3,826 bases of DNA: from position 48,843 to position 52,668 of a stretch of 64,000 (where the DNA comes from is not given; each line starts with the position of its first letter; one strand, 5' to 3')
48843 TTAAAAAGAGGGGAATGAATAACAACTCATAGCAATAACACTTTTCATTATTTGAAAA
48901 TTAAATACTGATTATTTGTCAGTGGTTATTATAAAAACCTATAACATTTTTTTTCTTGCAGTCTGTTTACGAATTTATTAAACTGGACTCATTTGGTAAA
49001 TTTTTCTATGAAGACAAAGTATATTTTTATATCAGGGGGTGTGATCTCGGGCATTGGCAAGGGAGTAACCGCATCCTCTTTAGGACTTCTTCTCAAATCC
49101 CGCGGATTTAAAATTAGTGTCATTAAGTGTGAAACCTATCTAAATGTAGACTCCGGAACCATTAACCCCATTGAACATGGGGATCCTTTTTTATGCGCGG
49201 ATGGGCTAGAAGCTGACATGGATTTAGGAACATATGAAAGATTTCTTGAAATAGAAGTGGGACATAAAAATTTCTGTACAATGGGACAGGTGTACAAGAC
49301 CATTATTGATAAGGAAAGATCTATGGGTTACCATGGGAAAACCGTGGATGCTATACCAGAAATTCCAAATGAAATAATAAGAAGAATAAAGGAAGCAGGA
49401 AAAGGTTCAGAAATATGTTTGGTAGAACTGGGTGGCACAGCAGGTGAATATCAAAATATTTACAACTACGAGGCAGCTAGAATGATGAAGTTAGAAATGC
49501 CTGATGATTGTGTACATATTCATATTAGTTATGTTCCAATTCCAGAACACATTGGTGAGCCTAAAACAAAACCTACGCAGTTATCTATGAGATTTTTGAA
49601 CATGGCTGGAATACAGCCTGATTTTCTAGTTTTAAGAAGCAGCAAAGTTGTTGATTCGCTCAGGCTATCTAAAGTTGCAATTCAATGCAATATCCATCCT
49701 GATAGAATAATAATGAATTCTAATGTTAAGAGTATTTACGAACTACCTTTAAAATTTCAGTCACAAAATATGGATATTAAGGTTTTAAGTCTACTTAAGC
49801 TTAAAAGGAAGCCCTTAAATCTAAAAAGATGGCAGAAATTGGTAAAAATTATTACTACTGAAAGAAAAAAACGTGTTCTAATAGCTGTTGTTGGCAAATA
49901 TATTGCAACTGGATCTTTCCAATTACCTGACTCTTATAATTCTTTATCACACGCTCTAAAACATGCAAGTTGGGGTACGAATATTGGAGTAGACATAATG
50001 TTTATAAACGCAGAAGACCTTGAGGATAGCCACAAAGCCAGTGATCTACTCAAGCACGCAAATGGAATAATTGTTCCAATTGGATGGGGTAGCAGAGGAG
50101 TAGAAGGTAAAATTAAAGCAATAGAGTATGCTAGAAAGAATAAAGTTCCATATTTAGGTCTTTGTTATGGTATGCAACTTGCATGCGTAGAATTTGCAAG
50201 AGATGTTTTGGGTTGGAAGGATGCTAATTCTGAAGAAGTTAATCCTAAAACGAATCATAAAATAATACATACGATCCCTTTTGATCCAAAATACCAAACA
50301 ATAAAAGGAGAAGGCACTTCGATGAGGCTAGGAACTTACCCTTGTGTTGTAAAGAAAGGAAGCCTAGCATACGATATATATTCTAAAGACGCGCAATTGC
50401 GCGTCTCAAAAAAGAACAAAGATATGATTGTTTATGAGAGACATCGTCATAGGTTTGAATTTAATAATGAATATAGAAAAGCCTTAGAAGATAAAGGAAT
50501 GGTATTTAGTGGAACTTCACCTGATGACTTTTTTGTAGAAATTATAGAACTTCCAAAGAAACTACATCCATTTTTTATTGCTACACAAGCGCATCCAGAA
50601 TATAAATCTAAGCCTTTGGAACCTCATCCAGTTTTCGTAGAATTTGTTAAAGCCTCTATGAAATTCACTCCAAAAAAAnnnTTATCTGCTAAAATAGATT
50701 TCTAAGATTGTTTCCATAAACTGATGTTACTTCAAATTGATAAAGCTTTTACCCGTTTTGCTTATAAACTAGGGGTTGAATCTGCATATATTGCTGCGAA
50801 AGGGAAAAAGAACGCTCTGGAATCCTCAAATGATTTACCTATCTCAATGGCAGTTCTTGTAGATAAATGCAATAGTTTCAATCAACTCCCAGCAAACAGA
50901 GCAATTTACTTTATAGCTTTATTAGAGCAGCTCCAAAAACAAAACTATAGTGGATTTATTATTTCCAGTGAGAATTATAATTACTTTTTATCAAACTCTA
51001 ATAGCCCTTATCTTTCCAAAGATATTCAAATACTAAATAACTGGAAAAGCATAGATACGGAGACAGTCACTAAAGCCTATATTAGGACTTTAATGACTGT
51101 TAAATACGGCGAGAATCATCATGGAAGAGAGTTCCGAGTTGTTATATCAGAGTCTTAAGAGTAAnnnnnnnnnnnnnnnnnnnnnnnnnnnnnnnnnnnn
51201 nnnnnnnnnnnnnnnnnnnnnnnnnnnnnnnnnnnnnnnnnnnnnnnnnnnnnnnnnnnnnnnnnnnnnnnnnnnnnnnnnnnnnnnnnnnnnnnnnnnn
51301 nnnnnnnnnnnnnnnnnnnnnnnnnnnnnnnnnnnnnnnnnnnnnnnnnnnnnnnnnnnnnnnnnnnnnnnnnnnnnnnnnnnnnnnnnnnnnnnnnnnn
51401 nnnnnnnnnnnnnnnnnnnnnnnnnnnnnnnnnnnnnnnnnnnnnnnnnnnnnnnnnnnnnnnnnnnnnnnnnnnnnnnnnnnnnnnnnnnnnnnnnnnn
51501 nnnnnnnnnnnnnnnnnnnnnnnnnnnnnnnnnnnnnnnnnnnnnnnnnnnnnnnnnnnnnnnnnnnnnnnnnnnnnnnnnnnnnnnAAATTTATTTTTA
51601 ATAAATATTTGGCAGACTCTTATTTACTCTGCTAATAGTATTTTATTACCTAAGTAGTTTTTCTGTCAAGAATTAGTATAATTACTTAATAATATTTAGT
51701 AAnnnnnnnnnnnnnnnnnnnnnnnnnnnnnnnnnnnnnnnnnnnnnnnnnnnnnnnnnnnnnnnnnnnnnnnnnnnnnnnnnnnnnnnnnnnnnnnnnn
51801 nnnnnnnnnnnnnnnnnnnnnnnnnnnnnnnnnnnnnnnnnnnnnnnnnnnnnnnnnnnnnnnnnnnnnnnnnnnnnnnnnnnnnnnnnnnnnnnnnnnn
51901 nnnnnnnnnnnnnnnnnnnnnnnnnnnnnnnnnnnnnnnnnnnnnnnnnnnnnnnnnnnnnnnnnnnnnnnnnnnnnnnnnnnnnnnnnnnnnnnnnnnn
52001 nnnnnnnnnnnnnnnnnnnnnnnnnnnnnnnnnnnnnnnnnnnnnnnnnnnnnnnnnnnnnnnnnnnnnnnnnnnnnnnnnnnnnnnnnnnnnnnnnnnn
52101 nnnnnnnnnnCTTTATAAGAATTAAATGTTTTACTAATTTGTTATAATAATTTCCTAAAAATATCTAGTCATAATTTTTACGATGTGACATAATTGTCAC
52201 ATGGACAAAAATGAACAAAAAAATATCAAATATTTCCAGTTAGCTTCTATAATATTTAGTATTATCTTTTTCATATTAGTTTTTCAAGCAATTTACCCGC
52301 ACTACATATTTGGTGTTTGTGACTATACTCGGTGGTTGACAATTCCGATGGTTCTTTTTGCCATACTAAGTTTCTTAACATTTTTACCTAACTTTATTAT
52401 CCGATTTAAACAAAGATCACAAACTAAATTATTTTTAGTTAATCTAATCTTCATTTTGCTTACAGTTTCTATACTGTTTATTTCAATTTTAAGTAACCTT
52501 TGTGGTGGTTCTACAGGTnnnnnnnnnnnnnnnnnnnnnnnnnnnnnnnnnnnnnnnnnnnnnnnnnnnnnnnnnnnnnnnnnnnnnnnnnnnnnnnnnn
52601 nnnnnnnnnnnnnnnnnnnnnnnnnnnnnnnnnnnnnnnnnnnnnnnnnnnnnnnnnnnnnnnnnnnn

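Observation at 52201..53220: Collagen-like G-X-Y repeat protein with a BclA/C1q-like C-terminal domain and N-terminal membrane anchor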

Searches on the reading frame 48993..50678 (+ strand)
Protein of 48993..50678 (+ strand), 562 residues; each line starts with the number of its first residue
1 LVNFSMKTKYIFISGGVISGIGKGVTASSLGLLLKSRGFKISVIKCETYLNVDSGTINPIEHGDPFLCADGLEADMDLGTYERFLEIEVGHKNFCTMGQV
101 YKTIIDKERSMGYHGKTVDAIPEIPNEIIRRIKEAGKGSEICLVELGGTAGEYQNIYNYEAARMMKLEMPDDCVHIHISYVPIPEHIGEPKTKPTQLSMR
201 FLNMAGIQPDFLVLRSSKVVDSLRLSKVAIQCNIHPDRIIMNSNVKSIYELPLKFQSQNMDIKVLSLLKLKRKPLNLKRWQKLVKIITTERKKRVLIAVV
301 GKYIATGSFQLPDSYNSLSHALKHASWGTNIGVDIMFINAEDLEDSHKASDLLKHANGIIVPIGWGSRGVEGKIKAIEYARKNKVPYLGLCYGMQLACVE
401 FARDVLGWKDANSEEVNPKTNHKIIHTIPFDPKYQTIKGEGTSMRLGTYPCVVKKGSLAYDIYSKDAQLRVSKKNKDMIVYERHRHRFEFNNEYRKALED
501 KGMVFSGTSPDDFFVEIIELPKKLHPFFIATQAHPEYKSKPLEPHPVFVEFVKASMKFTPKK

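Call 22: search_protein_families(library=pfam, proteins=[window:48993-50678:+], max_evalue=0.01)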
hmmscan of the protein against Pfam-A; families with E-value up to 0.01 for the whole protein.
window:48993-50678:+ (562 aa): 4 families
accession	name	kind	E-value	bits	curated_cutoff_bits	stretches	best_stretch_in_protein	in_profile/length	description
PF06418.20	CTP_synth_N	-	4.3e-89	298.8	26.1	1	9-270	1-265/265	CTP synthase N-terminus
PF00117.34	GATase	-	1.9e-29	103.1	22.8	1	311-553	2-189/190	Glutamine amidotransferase class-I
PF01656.29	CbiA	-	0.0071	16.7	25.4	0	19-221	8-54/125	CobQ/CobB/MinD/ParA nucleotide binding domain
PF07722.19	Peptidase_C26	-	0.0072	16.6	20.5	0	374-536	95-219/219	Peptidase C26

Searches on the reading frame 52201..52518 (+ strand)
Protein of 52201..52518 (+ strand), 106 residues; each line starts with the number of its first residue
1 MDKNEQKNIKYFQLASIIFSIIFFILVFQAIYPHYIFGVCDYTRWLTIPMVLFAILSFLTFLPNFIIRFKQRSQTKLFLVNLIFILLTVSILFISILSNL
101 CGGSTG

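Call 14: find_homologous_proteins(query=window:52201-52518:+, max_evalue=0.01)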
Query seq(106 aa): 21 candidates shared short words with the query, none scored E <= 0.01.

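Call 64: find_related_loci(query=A4, collection=metagenome_contigs, flank=4000)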
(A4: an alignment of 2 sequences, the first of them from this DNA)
Query A4 (103 aa) in metagenome_contigs; peptide patterns used: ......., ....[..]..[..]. (x = any residue, [..] = any of these).
600 stretches matched a pattern, but none encodes a relative of the query by tblastn (E <= 1e-3).

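Call 83: search_protein_representatives(protein=window:52201-52515:+)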
Query: 105 residues. Proteins with E-value up to 0.001 (for the whole library): 2; up to 1e-10: 2; up to 1e-30: 1. The best 2 are listed.
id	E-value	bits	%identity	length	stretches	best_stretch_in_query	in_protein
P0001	4.4e-58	210.1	100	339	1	1-105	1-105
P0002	3.4e-11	59.6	48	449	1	7-101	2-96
